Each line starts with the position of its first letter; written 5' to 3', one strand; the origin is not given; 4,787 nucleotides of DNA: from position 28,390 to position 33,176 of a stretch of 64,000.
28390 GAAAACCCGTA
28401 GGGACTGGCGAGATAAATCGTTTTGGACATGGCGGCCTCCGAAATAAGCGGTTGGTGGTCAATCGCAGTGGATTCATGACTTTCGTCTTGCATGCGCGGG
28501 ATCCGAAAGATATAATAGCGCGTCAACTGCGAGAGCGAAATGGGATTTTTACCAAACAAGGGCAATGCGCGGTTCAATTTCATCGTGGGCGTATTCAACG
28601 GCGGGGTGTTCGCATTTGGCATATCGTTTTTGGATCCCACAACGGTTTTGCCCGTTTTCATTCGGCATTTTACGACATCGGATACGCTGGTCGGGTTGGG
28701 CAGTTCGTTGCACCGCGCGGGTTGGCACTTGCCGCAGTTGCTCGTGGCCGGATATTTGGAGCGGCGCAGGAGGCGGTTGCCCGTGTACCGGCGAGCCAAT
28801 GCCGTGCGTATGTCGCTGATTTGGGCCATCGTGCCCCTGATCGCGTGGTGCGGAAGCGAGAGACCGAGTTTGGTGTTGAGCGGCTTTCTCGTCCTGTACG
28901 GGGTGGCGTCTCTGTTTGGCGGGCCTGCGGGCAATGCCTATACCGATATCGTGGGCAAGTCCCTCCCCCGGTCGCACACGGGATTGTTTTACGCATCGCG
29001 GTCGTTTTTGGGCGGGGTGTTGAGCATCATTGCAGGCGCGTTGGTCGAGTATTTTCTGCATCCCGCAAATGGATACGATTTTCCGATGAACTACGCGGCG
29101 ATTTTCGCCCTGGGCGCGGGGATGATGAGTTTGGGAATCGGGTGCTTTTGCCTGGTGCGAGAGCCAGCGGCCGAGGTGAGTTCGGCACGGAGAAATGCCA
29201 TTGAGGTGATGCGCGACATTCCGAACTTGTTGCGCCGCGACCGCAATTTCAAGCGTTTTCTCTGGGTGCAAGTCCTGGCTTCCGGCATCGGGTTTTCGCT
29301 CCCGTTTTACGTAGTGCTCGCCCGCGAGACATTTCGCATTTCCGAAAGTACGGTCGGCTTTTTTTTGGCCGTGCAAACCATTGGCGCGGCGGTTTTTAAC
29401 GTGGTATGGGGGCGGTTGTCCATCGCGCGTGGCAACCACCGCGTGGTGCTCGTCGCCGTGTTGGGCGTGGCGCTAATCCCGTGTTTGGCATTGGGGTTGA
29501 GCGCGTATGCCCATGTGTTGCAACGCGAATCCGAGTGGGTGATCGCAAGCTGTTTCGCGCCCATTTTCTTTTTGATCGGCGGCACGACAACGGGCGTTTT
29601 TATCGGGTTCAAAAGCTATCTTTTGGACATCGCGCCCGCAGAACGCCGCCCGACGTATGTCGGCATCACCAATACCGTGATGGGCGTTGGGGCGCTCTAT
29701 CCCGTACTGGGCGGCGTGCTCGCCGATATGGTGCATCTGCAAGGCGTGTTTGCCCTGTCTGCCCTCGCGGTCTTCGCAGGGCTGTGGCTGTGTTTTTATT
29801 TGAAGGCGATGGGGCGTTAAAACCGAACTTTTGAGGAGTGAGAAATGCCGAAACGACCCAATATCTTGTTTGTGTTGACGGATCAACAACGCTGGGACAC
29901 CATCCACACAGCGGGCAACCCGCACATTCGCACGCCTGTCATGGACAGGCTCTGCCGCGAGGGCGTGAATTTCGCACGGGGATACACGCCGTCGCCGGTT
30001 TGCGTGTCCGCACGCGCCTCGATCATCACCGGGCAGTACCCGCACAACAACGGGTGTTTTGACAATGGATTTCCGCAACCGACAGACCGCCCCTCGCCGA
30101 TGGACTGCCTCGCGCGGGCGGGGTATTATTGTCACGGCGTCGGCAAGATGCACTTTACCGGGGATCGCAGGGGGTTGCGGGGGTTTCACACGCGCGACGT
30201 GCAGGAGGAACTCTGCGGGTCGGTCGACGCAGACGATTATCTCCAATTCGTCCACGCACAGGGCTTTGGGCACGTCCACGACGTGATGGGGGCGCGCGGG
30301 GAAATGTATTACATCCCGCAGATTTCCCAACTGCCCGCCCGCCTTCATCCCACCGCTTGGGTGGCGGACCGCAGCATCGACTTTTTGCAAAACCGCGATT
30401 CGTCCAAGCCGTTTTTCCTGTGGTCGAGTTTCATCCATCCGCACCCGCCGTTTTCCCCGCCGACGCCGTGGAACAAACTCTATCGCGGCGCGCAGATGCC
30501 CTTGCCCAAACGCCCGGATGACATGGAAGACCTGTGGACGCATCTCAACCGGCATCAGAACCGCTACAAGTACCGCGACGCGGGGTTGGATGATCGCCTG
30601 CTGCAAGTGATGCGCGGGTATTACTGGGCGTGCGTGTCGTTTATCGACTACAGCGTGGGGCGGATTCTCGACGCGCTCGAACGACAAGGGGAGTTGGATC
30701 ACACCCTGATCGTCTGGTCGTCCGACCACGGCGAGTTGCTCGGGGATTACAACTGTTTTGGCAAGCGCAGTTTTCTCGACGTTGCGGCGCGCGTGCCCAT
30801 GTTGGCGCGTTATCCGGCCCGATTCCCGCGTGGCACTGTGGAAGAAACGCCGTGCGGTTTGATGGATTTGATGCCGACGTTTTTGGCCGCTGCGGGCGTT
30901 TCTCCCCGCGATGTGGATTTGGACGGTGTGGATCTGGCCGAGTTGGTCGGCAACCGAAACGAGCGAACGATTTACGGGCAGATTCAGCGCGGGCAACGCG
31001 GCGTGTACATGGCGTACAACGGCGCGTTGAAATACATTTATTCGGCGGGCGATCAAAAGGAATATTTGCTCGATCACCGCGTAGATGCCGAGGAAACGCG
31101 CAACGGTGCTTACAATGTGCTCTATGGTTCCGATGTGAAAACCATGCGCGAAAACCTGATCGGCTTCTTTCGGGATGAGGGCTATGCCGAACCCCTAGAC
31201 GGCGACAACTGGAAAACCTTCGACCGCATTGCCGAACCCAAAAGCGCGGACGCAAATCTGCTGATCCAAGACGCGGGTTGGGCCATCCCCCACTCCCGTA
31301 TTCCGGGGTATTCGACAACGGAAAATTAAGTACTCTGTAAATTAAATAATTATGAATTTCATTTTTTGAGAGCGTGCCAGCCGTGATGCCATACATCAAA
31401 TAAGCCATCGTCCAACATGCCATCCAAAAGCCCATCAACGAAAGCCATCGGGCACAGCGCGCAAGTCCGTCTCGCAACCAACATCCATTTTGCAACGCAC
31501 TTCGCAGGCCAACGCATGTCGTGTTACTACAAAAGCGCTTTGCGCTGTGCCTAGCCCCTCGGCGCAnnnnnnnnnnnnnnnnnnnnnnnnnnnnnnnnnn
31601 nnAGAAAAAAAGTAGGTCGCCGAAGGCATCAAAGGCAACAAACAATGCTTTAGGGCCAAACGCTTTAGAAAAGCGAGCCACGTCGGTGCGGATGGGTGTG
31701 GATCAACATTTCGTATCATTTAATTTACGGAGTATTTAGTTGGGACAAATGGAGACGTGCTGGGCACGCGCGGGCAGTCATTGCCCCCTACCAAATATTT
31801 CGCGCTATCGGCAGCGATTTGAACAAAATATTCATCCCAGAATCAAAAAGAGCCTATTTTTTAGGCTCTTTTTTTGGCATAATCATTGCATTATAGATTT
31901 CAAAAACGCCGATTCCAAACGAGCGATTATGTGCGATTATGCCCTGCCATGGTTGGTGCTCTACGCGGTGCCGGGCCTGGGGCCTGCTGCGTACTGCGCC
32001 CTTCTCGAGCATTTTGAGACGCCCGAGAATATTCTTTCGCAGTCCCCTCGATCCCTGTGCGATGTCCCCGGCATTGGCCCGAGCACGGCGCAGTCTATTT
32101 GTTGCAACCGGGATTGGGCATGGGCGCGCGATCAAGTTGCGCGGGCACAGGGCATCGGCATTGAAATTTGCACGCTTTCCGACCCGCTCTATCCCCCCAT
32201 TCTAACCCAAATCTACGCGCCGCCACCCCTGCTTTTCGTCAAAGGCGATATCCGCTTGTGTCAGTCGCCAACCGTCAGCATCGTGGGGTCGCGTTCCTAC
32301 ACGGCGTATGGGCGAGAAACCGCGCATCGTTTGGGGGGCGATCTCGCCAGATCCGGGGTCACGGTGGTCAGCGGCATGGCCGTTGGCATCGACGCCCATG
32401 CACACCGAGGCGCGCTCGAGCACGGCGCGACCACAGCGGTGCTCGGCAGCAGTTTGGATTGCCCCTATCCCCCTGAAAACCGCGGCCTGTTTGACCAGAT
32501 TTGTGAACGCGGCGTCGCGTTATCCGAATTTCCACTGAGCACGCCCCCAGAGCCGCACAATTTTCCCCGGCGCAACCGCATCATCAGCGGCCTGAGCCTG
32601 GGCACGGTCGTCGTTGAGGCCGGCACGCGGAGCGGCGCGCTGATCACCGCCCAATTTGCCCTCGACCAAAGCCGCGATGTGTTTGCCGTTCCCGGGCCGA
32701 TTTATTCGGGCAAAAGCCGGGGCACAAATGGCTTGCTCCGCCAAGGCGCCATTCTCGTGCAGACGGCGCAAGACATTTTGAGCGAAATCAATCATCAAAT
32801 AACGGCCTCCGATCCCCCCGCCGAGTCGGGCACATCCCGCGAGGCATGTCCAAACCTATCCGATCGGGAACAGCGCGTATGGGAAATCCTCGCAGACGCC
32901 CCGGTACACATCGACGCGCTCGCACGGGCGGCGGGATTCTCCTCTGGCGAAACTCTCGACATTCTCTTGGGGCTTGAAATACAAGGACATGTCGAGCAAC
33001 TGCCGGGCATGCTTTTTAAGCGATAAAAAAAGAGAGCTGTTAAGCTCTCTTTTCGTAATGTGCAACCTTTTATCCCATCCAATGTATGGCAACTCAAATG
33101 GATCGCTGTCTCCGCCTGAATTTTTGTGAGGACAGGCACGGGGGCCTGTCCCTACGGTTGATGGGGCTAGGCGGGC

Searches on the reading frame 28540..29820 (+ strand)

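Call 96: search_protein_families(library=pfam, proteins=[window:28540-29820:+], max_evalue=0.00001)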
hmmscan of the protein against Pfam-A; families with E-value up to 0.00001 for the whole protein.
window:28540-29820:+ (426 aa): 1 family
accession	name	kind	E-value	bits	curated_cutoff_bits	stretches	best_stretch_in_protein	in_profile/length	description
PF07690.21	MFS_1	-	5.5e-21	75.3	33.4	1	243-420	3-172/347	Major Facilitator Superfamily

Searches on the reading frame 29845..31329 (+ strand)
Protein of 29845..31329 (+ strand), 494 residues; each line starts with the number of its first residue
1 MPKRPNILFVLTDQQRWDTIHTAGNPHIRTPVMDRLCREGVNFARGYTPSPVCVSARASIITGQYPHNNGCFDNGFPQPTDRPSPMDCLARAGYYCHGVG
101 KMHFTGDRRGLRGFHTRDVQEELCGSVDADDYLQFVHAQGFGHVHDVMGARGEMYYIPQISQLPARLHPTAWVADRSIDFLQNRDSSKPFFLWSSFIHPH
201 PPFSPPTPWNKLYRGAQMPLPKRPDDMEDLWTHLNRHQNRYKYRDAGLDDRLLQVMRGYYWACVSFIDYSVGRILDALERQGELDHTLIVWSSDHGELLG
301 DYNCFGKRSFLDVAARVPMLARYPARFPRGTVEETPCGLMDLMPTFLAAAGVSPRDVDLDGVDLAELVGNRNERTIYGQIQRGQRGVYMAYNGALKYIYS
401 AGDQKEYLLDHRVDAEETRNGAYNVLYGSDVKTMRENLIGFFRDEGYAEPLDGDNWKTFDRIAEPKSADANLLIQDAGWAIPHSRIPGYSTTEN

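Call 96: search_protein_families(library=pfam, proteins=[window:29845-31329:+], max_evalue=0.00001)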
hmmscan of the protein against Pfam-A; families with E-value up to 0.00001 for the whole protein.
window:29845-31329:+ (494 aa): 3 families
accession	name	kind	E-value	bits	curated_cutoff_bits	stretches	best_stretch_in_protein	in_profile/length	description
PF00884.28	Sulfatase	-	2.2e-47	162.3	25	1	5-352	1-301/301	Sulfatase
PF01663.27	Phosphodiest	-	5.3e-11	43.1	23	1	8-83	2-74/342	Type I phosphodiesterase / nucleotide pyrophosphatase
PF16347.10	SGSH_C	-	1.6e-07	32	29.3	1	300-374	1-74/154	N-sulphoglucosamine sulphohydrolase, C-terminal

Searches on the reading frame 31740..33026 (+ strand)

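Call 33: search_protein_families(library=pfam, proteins=[window:31740-33026:+], max_evalue=0.001)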
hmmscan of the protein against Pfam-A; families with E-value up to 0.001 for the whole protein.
window:31740-33026:+ (428 aa): 6 families
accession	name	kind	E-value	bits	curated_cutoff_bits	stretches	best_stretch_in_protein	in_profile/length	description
PF02481.21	DNA_processg_A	-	1e-73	247.5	29.6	1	139-341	5-211/212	DNA recombination-mediator protein A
PF17782.7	DprA_WH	-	3.1e-15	56.4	22.9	1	370-424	7-61/61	DprA winged helix domain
PF14520.12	HHH_5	-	1.2e-10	42.1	27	1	76-121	6-52/57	Helix-hairpin-helix domain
PF00633.29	HHH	-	1e-05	25.6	24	1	96-122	3-29/30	Helix-hairpin-helix motif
PF18306.6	LDcluster4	-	2.6e-05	24.3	26.3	1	178-317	3-123/151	SLOG cluster4 family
PF12826.13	HHH_2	-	0.00011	22.7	27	1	76-120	7-51/64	Helix-hairpin-helix motif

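Call 34: search_protein_families(library=padloc, proteins=[window:31740-33026:+], max_evalue=0.00001)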
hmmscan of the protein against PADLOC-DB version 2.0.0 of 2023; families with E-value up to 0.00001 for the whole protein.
window:31740-33026:+ (428 aa): 3 families
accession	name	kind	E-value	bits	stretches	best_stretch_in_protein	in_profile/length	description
PDLC03961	ShosA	-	1.5e-57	193.2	1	123-354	61-297/303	-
PDLC03927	PsyrA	-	1.4e-28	98.1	1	134-353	87-305/398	-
PDLC02997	ShosA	-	3e-21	74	1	138-315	92-271/327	-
